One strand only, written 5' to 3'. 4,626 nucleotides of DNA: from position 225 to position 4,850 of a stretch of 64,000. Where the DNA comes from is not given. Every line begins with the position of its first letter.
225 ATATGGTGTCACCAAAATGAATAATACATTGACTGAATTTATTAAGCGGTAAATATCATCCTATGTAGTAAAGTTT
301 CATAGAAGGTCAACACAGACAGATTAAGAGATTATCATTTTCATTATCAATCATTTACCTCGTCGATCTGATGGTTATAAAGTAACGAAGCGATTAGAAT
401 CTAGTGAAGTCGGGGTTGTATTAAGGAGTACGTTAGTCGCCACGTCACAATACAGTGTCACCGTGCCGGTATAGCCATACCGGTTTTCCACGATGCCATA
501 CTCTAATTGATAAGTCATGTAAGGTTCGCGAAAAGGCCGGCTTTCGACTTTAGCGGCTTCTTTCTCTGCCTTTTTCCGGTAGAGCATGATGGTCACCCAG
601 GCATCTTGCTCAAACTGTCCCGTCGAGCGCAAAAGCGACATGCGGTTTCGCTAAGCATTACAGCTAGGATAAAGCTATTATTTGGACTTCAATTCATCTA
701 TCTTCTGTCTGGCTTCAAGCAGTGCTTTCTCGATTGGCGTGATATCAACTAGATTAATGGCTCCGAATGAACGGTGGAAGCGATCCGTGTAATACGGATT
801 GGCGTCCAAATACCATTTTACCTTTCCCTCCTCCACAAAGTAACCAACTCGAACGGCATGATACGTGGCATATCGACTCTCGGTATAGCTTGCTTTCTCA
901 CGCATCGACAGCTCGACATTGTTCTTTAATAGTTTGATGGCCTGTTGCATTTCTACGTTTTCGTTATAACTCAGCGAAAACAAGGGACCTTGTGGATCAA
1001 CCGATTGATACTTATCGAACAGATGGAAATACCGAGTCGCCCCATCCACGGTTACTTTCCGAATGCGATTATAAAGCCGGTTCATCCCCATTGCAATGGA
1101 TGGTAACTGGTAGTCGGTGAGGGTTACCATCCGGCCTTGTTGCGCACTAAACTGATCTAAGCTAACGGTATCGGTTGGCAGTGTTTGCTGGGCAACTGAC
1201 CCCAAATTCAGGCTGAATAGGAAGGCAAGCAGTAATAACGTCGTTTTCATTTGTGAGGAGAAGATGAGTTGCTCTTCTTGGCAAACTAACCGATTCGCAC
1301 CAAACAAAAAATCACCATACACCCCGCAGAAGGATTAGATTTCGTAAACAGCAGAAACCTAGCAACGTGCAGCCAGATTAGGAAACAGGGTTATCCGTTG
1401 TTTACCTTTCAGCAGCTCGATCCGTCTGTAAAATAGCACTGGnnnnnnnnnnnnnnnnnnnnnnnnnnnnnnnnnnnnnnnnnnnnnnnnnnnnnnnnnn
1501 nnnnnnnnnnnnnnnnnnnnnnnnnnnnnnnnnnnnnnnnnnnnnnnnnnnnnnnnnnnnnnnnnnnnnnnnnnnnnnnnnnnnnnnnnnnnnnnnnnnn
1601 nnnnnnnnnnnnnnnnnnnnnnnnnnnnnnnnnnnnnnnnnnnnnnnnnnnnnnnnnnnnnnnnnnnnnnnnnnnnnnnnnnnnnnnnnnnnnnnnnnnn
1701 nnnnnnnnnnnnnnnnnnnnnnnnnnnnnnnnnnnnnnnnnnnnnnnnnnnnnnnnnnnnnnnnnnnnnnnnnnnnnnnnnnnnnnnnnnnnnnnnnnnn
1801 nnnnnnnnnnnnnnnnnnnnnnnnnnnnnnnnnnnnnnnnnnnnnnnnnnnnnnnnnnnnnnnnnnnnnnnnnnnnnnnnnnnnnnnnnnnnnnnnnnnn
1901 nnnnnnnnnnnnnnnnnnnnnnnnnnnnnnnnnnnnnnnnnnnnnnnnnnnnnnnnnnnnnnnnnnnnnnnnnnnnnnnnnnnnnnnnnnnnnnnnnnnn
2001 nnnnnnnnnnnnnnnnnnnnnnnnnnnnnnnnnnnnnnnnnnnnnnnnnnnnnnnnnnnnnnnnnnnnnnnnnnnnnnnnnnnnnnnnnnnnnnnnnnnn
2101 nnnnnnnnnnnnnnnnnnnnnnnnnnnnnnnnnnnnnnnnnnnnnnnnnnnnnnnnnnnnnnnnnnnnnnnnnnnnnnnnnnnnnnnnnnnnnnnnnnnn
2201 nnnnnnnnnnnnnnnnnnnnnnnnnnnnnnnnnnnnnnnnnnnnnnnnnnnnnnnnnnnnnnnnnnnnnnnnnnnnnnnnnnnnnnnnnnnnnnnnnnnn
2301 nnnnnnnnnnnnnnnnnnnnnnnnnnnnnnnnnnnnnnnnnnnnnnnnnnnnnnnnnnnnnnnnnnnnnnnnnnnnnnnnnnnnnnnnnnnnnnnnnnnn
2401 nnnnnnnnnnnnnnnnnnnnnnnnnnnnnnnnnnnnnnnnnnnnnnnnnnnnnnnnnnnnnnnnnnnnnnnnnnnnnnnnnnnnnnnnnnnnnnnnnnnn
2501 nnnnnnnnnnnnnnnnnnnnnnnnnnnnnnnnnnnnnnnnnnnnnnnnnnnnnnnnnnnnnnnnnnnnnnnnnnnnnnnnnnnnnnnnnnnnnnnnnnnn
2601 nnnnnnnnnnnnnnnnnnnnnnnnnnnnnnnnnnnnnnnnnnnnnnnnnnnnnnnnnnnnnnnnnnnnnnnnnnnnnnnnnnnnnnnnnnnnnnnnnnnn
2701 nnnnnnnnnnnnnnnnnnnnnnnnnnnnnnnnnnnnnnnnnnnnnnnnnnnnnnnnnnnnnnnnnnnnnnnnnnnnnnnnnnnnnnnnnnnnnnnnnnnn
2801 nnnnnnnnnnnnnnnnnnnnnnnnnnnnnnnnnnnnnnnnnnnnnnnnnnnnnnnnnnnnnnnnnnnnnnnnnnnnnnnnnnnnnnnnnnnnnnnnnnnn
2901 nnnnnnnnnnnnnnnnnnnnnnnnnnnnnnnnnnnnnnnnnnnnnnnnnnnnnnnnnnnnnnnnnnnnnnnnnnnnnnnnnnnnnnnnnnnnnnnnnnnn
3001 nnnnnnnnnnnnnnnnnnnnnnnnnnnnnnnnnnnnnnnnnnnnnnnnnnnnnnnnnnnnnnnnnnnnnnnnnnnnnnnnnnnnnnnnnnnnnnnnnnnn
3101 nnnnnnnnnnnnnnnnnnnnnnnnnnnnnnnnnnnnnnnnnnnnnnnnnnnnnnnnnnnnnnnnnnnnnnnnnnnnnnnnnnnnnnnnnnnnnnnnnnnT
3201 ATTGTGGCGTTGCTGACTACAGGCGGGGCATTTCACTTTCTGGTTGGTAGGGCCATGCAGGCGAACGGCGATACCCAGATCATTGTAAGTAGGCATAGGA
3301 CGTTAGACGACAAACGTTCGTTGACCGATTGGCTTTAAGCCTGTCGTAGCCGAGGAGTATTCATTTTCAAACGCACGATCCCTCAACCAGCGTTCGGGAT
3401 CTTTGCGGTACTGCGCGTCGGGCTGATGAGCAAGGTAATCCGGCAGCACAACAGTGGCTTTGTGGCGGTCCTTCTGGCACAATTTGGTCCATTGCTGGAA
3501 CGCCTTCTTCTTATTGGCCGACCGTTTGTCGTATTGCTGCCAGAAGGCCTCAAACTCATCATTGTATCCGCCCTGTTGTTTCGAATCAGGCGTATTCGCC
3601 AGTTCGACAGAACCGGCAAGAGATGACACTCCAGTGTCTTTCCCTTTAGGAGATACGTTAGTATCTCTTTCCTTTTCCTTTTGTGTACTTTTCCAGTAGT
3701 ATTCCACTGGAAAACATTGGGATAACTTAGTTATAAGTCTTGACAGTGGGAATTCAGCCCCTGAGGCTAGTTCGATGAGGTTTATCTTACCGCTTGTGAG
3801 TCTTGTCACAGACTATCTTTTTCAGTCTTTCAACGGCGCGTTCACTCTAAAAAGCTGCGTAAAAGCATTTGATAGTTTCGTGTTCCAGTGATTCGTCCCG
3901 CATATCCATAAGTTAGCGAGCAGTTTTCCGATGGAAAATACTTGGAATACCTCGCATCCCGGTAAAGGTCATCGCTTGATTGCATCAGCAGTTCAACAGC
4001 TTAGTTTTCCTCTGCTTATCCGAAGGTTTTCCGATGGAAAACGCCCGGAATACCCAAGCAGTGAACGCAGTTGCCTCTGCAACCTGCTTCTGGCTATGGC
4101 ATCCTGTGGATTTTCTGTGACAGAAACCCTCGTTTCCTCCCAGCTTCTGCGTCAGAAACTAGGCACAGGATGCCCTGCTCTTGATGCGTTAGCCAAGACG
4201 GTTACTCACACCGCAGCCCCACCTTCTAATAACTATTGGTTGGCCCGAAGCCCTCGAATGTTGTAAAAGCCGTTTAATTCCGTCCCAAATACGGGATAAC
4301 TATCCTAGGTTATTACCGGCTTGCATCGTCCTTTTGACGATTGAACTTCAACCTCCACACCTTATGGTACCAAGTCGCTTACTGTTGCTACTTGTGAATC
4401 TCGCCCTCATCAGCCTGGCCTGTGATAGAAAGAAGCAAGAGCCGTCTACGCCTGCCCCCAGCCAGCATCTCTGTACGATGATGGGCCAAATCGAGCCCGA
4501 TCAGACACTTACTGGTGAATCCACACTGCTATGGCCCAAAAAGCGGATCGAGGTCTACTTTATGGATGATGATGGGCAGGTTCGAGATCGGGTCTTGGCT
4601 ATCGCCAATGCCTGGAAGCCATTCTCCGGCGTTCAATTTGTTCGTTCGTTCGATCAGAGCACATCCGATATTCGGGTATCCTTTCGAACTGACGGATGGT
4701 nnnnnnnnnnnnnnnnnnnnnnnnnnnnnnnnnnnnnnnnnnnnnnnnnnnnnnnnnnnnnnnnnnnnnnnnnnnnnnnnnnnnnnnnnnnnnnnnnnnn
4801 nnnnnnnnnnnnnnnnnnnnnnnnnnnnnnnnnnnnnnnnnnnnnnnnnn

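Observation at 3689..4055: Iteron/operator-like palindromes upstream of the primase-helicase operon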

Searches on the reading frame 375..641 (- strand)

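Call 18: search_protein_families(library=pfam, proteins=[window:375-641:-], max_evalue=0.001)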
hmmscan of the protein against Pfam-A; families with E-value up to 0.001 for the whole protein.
window:375-641:- (88 aa): 1 family
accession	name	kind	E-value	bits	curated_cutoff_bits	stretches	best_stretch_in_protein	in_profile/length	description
PF03796.21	DnaB_C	-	4.6e-06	26.7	27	1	1-65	192-246/255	DnaB-like helicase C terminal domain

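Call 29: search_protein_families(library=phrogs, proteins=[window:375-641:-], max_evalue=0.01)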
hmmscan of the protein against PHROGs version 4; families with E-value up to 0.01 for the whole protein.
window:375-641:- (88 aa): 2 families
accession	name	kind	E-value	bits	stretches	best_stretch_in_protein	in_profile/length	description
phrog_19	-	DNA, RNA and nucleotide metabolism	3.4e-05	23.9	1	1-77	518-583/621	DnaB-like replicative helicase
phrog_11530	-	unknown function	5.3e-05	24.2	1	4-62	97-145/184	-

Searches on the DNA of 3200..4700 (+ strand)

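Call 13: search_rna_families(source=window, start=3200, end=4700, threshold=evalue, max_evalue=5)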
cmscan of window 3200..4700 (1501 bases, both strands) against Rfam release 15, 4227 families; matches with E-value up to 5: 2.
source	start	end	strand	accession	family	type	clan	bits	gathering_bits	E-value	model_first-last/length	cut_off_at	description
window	4416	4488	+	RF00317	snoZ163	Gene; snRNA; snoRNA; CD-box;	-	18.2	39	0.84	1-90/90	no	Small nucleolar RNA Z163/Z177 family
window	3462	3552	+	RF00674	mir-187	Gene; miRNA;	-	17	58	2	1-81/81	no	mir-187 microRNA precursor family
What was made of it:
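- Tried and rejected: Rfam on 3200-4700: nothing credible (call 13).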

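Call 96: search_dna_similar(query=window:3600-4200:+, collection=phages, mode=distant, max_rows=10, max_evalue=0.001)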
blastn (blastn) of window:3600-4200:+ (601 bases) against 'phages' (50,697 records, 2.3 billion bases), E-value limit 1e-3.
No match.
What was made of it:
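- Tried and rejected: Cultured-phage collection: no DNA match to 3600-4200 (call 96).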

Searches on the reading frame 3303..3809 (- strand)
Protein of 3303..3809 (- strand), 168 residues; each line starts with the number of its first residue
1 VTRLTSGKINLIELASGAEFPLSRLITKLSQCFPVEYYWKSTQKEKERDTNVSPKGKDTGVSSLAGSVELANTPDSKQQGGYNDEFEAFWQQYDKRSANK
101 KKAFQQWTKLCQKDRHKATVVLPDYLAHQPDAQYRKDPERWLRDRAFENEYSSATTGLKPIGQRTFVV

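Call 6: search_protein_families(library=pfam, proteins=[window:3303-3809:-], max_evalue=0.01)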
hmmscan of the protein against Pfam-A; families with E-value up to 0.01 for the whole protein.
window:3303-3809:- (168 aa): 0 families

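Call 19: find_homologous_proteins(query=window:3303-3809:-, max_evalue=0.001)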
Query window:3303-3809:- (168 aa): 1 proteins with E <= 0.001 among 27 candidates.
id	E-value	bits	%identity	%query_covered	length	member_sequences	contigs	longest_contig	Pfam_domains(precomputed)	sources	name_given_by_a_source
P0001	5.0e-85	301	99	80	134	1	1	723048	-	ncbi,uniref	ncbi:hypothetical protein ACAW74_16415 [Fibrella sp. WM1]|uniref:hypothetical protein n=1 Tax=Fibrel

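Call 20: find_encoding_contigs(protein=P0001, flank=10000, max_places=10)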
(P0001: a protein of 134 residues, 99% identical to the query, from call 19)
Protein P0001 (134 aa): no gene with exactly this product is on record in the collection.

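Call 29: search_protein_families(library=phrogs, proteins=[window:3303-3809:-], max_evalue=0.01)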
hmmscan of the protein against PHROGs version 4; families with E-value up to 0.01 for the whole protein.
window:3303-3809:- (168 aa): 5 families
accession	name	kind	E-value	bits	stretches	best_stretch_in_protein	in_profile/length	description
phrog_270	-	DNA, RNA and nucleotide metabolism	1e-08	36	1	60-154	151-253/383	replication initiation protein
phrog_9327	-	DNA, RNA and nucleotide metabolism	7.2e-07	30.1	1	63-152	158-243/276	primosomal protein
phrog_10293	-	unknown function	0.00016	22.4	1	79-149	10-83/185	-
phrog_9474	-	DNA, RNA and nucleotide metabolism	0.00078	20.1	1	41-143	143-227/288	replication initiation protein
phrog_1701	-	DNA, RNA and nucleotide metabolism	0.0014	19.5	1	59-155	194-300/323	DnaD-like helicase loader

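Call 37: search_protein_representatives(protein=window:3303-3809:-)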
Query: 168 residues. Proteins with E-value up to 0.001 (for the whole library): 2199; up to 1e-10: 34; up to 1e-30: 1. The best 150 are listed.
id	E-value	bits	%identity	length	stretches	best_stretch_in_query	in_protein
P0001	1.6e-85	301.0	99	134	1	35-168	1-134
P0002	1.3e-29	119.3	53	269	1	40-168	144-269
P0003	7.4e-16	74.5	39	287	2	82-151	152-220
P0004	1.2e-15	73.9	37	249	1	62-156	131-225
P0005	1.7e-15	73.4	45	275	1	78-155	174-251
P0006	1.1e-14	70.6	36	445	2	80-154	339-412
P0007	2.1e-14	69.8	41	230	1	60-153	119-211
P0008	6.2e-14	68.2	41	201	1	74-153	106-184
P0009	1.2e-13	67.3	35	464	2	70-154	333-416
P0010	2.5e-13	66.2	41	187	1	55-149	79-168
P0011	5.4e-13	65.2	45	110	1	84-151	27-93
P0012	5.7e-13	65.1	40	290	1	77-156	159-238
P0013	1.9e-12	63.4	36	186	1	45-160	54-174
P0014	2.4e-12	63.1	40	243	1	75-157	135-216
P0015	3.2e-12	62.7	37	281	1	44-151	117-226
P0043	1.7e-10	57.0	37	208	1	55-150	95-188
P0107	2.1e-09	53.5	32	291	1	2-151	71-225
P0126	2.7e-09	53.2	38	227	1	84-155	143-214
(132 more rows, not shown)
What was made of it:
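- On Lin1244_N/DUF4373 phage replication initiator gene: 53% identical to P0002 (call 37).
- Stand-alone versions of the C-domain exist (call 37).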

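Call 40: search_protein_families(library=pfam, proteins=[P0002, P0004, P0007, P0126, P0107, P0043], max_evalue=10)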
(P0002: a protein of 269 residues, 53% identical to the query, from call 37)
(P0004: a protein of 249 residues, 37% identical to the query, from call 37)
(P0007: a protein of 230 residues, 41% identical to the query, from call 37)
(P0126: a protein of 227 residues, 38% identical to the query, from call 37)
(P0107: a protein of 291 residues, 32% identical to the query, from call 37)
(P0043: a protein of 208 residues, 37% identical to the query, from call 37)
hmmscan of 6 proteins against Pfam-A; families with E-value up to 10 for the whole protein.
P0002 (269 aa): 3 families
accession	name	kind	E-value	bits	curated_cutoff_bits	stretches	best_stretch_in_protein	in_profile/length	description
PF14297.12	Lin1244_N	-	1.4e-10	42.2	25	1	11-97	1-91/95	Lin1244/Lin1753-like, N-terminal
PF19304.4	PGDH_inter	-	0.13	12.8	27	1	88-143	35-90/119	D-3-phosphoglycerate dehydrogenase intervening domain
PF13837.12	Myb_DNA-bind_4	-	0.52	11.2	27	0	72-143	6-77/89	Myb/SANT-like DNA-binding domain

P0004 (249 aa): 1 family
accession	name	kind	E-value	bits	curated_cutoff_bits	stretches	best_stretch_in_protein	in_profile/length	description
PF19508.4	DUF6042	-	0.21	11.6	26.8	1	50-80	64-94/219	Family of unknown function (DUF6042)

P0007 (230 aa): 0 families

P0126 (227 aa): 1 family
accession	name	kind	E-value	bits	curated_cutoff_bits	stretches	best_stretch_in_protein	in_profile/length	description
PF13919.11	ASXH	-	0.011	16.3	25.8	1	164-211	36-85/130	Asx homology domain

P0107 (291 aa): 1 family
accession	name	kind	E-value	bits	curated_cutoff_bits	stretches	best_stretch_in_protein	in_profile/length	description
PF18363.6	PI_PP_I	-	0.36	11.5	28.5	1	15-33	67-85/94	Phosphoinositide phosphatase insertion domain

P0043 (208 aa): 3 families
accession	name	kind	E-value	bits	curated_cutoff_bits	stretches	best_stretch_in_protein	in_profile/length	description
PF13919.11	ASXH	-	0.013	16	25.8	1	143-189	36-84/130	Asx homology domain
PF11304.13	DUF3106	-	0.024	15.5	24.3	1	106-171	15-81/104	Protein of unknown function (DUF3106)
PF10593.14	Z1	-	0.26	11.3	25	1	104-197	51-126/228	Z1 domain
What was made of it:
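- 3667..3945 (-): Trace of the type-A initiator N-domain (profile positions 55-143). It lies in a single frame with 5 in-frame stops. Positions 1-54 were not found anywhere in the window. No Lin1244_N signal with Pfam (call 40).
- On Lambda O protein family (Phage_rep_O): Pfam finds Lin1244_N in relatives and nothing O-like (calls 6, 40).
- Closest known: ori-lambda inside gene O of lambdoid phages. Different: The initiator is unrelated in sequence: Lin1244_N/DUF4373, with no Pfam hit to lambda O (calls 6, 40).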

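Call 41: find_encoding_contigs(protein=P0002, flank=8000, max_places=6)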
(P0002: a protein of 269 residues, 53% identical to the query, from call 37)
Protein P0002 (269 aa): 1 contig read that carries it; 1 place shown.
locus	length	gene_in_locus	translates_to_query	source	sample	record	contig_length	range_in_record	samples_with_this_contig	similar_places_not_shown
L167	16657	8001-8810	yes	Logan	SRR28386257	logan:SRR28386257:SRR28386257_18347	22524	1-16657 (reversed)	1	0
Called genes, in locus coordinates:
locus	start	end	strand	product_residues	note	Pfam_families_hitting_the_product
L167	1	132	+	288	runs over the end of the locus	PF01963:TraB_PrgY_gumN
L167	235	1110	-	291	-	PF03976:PPK2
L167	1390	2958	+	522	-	PF01565:FAD_binding_4, PF04030:ALO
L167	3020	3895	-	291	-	PF03976:PPK2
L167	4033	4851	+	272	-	PF01625:PMSR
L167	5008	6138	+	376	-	PF17293:Arm-DNA-bind_5 (weak), PF13102:Phage_int_SAM_5, PF00589:Phage_integrase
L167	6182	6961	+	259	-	-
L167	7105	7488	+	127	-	PF12728:HTH_17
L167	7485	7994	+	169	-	PF08774:VRR_NUC (faint)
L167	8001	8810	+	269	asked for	PF14297:Lin1244_N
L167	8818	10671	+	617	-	PF01751:Toprim (weak), PF13155:Toprim_2, PF13662:Toprim_4, PF03796:DnaB_C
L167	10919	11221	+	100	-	-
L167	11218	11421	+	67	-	-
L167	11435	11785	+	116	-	-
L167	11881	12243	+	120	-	-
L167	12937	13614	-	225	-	-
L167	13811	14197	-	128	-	-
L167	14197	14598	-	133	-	-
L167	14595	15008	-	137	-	-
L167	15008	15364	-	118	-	-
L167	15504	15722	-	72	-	PF13560:HTH_31, PF12844:HTH_19 (weak), PF01381:HTH_3, PF13443:HTH_26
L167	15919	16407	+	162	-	PF03781:FGE-sulfatase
